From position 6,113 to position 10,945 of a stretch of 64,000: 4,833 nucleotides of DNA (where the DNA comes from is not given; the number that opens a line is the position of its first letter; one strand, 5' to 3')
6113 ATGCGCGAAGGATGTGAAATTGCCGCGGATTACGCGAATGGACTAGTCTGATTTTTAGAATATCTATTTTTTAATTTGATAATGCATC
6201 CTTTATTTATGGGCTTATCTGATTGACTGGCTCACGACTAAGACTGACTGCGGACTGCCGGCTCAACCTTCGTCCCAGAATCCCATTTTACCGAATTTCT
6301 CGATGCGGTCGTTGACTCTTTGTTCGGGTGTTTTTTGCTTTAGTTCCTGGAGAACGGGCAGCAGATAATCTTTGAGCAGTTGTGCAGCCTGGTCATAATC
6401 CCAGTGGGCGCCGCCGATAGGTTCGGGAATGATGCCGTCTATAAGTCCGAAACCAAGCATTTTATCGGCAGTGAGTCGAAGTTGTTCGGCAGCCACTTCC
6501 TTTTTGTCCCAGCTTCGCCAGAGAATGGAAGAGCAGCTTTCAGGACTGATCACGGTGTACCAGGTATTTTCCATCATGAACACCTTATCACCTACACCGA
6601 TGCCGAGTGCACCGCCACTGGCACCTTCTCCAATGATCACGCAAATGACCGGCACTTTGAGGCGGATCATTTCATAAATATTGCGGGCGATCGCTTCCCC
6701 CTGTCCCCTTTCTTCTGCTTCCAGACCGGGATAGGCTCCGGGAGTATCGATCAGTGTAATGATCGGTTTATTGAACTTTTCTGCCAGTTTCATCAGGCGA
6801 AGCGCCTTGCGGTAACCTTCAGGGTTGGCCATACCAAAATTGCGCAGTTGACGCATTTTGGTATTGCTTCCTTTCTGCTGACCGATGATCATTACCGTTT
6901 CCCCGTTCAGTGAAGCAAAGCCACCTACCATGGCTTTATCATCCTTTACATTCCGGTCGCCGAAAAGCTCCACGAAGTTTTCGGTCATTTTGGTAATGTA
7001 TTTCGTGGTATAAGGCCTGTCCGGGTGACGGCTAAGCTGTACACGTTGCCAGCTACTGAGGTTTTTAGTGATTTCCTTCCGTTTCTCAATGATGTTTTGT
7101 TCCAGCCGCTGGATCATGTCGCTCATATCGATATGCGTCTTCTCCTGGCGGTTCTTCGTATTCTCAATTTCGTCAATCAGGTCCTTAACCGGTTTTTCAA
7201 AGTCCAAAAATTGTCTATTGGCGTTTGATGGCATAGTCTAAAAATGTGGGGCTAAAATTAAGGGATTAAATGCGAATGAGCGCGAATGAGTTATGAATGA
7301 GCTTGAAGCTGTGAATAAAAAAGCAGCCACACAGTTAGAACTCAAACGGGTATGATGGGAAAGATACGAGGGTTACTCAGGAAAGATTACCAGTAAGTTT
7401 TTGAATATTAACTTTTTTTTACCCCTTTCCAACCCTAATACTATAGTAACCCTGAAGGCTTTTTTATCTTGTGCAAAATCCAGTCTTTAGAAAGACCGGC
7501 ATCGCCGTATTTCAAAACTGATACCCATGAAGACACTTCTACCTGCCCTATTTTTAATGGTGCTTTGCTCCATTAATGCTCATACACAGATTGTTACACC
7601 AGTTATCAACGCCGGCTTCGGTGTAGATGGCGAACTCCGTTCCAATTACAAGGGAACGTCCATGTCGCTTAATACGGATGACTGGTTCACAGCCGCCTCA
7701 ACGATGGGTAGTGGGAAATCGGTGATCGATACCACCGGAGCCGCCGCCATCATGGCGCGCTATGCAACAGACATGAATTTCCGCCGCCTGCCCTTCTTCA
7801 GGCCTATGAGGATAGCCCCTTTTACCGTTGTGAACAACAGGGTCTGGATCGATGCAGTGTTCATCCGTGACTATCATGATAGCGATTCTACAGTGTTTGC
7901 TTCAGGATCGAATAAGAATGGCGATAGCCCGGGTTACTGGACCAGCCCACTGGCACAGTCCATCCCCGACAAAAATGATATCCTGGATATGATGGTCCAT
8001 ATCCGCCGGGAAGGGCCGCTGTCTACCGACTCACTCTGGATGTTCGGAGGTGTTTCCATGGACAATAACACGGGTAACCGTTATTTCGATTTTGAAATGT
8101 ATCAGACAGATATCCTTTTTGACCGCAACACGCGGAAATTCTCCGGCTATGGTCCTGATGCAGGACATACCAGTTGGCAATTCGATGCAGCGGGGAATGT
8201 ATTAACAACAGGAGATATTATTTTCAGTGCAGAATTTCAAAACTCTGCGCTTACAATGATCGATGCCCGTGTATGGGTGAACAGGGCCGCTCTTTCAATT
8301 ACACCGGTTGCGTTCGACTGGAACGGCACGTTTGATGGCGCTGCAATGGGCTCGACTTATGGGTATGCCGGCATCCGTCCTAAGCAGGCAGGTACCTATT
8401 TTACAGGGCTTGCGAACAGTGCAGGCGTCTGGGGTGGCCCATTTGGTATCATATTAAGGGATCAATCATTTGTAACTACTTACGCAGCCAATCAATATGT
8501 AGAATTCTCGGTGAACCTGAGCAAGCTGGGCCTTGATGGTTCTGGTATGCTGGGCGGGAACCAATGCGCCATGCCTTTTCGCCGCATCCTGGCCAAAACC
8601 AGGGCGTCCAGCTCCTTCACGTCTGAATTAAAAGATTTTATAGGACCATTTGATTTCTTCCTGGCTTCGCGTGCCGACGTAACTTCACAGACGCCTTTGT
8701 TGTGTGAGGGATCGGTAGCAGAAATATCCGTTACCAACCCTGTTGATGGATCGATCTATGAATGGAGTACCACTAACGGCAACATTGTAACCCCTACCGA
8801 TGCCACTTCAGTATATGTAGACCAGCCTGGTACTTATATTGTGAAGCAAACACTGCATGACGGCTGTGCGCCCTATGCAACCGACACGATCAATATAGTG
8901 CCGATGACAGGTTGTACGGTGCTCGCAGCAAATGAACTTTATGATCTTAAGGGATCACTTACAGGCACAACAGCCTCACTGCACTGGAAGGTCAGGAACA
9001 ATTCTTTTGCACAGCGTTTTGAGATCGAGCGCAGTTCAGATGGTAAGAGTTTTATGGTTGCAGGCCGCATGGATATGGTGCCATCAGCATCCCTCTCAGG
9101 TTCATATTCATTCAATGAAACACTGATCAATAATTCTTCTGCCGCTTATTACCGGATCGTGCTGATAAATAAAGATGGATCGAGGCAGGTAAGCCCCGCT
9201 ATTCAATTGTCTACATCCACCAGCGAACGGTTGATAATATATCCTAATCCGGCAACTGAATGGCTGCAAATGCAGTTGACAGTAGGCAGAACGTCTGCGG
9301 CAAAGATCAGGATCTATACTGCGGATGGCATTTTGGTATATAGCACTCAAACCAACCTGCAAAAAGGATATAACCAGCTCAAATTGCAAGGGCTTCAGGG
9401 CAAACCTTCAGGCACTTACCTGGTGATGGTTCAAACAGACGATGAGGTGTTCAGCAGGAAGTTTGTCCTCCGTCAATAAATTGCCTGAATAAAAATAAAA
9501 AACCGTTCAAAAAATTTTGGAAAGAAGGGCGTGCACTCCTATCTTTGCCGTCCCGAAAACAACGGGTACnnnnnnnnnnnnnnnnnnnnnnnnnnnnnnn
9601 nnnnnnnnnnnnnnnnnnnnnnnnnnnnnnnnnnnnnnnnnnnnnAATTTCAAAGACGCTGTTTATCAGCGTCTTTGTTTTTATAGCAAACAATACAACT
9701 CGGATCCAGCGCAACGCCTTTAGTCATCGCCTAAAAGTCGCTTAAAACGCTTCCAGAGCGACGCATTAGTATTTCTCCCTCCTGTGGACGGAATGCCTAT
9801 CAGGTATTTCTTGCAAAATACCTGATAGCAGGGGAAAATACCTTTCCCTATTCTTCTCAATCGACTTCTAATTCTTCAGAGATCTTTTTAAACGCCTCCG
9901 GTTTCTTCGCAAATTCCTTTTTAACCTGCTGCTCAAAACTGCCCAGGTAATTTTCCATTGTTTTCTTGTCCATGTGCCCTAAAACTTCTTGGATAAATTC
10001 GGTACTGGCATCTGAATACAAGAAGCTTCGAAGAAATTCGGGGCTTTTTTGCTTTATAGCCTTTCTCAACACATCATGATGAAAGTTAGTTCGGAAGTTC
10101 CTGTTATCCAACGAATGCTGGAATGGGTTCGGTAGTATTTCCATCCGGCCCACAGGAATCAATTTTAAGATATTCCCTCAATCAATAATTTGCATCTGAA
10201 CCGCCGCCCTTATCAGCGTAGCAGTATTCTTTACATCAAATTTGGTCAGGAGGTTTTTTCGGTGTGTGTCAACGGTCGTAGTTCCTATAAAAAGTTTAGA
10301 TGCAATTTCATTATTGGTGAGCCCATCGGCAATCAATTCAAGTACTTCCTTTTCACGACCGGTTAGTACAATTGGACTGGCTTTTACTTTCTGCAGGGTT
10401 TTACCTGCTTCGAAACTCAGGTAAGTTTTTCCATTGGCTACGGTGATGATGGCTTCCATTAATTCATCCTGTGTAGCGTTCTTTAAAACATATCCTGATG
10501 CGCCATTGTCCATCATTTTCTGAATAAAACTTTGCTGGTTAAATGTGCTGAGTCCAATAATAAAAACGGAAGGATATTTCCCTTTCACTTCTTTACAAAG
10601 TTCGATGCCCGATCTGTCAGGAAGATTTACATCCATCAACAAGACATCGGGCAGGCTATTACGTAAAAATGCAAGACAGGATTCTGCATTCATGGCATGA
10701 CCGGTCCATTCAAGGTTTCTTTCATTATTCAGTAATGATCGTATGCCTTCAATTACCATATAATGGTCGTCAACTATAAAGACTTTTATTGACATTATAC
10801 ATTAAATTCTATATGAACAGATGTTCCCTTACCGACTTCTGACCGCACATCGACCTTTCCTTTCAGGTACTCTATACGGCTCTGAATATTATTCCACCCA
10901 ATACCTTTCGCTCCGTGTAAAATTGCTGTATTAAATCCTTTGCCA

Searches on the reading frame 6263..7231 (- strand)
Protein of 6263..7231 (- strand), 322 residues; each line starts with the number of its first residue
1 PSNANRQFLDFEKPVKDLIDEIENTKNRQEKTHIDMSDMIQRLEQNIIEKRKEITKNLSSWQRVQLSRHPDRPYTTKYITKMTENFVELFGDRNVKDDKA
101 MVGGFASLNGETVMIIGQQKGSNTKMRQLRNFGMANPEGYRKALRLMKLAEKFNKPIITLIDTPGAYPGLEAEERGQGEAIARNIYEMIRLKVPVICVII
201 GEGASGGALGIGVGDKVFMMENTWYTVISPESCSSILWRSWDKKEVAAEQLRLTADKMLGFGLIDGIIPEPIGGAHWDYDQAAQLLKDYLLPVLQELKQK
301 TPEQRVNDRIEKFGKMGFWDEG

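Call 72: search_protein_families(library=pfam, max_evalue=0.1, proteins=[window:6263-7231:-])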
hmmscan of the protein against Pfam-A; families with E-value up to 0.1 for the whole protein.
window:6263-7231:- (322 aa): 5 families
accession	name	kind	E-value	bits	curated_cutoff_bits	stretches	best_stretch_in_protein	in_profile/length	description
PF03255.19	ACCA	-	5.6e-143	476.2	23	1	8-317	1-310/310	Acetyl co-enzyme A carboxylase carboxyltransferase-like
PF01039.27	Carboxyl_trans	-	4.8e-18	65.5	22.3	1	56-246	235-425/493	Carboxyl transferase domain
PF24487.1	NDC80_loop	-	0.045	13.9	27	1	11-62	81-132/233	Kinetochore protein NDC80 loop region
PF00574.28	CLP_protease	-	0.052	13.9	20.2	0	184-232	65-116/182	Clp protease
PF24918.1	NET2A_C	-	0.052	13.8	27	1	4-62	25-85/180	NET2A, C-terminal domain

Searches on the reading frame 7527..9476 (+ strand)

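Call 72: search_protein_families(library=pfam, max_evalue=0.1, proteins=[window:7527-9476:+])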
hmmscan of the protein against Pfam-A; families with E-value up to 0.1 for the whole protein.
window:7527-9476:+ (650 aa): 2 families
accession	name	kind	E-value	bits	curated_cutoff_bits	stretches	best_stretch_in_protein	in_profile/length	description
PF18962.6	Por_Secre_tail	-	1.4e-09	38.5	27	1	571-647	1-74/75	Secretion system C-terminal sorting domain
PF19081.6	Ig_7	-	0.00028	21.6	27.3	1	388-459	8-84/84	Ig-like domain CHU_C associated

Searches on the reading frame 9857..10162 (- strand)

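Call 3: search_protein_families(library=pfam, proteins=[window:9857-10162:-], max_evalue=1)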
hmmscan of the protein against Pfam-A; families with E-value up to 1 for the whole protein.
window:9857-10162:- (101 aa): 2 families
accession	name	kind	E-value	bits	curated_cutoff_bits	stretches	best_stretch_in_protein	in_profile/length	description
PF11074.14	DUF2779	-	0.0072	17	23.3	1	13-97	25-96/126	Domain of unknown function(DUF2779)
PF00589.27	Phage_integrase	-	0.022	15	27.1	1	16-76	103-169/172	Phage integrase family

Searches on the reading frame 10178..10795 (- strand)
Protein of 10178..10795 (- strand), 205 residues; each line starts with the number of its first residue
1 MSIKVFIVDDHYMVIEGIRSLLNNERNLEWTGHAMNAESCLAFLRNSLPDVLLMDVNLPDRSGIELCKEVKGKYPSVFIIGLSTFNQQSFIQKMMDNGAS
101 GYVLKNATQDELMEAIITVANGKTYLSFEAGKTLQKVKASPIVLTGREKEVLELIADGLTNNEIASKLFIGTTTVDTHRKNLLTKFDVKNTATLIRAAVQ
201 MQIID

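Call 3: search_protein_families(library=pfam, proteins=[window:10178-10795:-], max_evalue=1)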
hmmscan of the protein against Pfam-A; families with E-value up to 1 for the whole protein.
window:10178-10795:- (205 aa): 6 families
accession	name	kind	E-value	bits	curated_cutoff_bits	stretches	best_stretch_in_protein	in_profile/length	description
PF00072.30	Response_reg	-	1.4e-24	86.8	30.2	1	5-116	1-110/111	Response regulator receiver domain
PF00196.25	GerE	-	5.1e-19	68.1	23.5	1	143-198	2-57/57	Bacterial regulatory proteins, luxR family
PF08281.18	Sigma70_r4_2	-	0.015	15.4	25.7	1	144-179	11-47/54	Sigma-70, region 4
PF07900.17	DUF1670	-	0.027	14.3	25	1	89-202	11-125/220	Protein of unknown function (DUF1670)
PF13384.12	HTH_23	-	0.086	13.1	24.6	1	150-180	9-39/50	Homeodomain-like domain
PF19610.4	DUF6115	-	0.095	13.5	27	1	140-175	96-127/134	Family of unknown function (DUF6115)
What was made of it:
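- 10178..10795 (-): Response regulator (REC + GerE/LuxR helix-turn-helix), 205 aa. Pfam Response_reg 1.4e-24 and GerE 5e-19 (call 3).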

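Call 4: search_protein_families(library=ncbifam, proteins=[window:10178-10795:-], max_evalue=1)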
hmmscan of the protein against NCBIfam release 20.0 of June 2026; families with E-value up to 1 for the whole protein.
window:10178-10795:- (205 aa): 117 families (the best 25 are shown)
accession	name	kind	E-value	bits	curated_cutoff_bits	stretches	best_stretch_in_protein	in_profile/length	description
NF052445.1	RespRegMctR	equivalog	3.5e-52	176.8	300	1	3-203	2-204/205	two-component system response regulator MctR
NF011896.0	PRK15369.1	equivalog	1.6e-44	152.1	242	1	2-204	3-210/211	two component system response regulator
NF047785.1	respo_reg_MadR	equivalog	2.6e-40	138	300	1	3-204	1-209/209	MadR family response regulator transcription factor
NF007018.1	PRK09483.1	equivalog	2.8e-35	121.9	280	1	3-205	2-210/217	UvrY/SirA/GacA family response regulator transcription factor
NF007935.0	PRK10651.1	equivalog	1.7e-32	112.4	250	1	4-191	8-203/216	two-component system response regulator NarL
NF007708.0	PRK10403.1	equivalog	2.4e-30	105.6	343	1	2-191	6-201/215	nitrate/nitrite response regulator protein NarP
NF007685.0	PRK10360.1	equivalog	8.9e-29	100.7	258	1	3-196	2-190/196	response regulator transcription factor UhpA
NF007419.0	PRK09958.1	equivalog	4.8e-25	88.3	251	1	5-200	3-200/204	acid-sensing system DNA-binding response regulator EvgA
NF007403.0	PRK09935.1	equivalog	4.5e-24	85.2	271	1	4-202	5-208/210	fimbria biosynthesis transcriptional regulator FimZ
NF008098.0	PRK10840.1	equivalog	1.2e-22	80.4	235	1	3-196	4-203/216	response regulator transcription factor RcsB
NF006900.1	PRK09390.1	equivalog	7.9e-22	77.8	255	1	3-201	5-200/203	response regulator FixJ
NF040749.1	tetrathio_RR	equivalog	8.4e-17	61.5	290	1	5-197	2-187/191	tetrathionate respiration response regulator TtrR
NF041830.1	RR_TF_ErdR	exception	2.1e-16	60.3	390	1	6-201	5-205/213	response regulator transcription factor ErdR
TIGR02875.1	spore_0_A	equivalog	7.8e-15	54.8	200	1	2-129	2-132/262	sporulation transcription factor Spo0A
NF007505.1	PRK10100.1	equivalog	2.6e-14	53.4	250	1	50-193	43-194/204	biofilm master transcriptional regulator CsgD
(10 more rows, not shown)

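Call 5: search_protein_families(library=padloc, proteins=[window:10178-10795:-], max_evalue=1)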
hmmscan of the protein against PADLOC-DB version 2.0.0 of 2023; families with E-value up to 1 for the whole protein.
window:10178-10795:- (205 aa): 4 families
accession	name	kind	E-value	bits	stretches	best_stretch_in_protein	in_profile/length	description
PDLC01855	CARF3--CARF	-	5.2e-07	27.6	1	143-185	217-259/288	-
PDLC01851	CARF3--CARF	-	8.1e-06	23.4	1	143-187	209-253/279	-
PDLC04725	PDC-M60B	-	0.00082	17.2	1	2-60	3-61/158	-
PDLC00405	SduA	-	0.013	13.1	1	3-64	7-66/323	DUF4263 domain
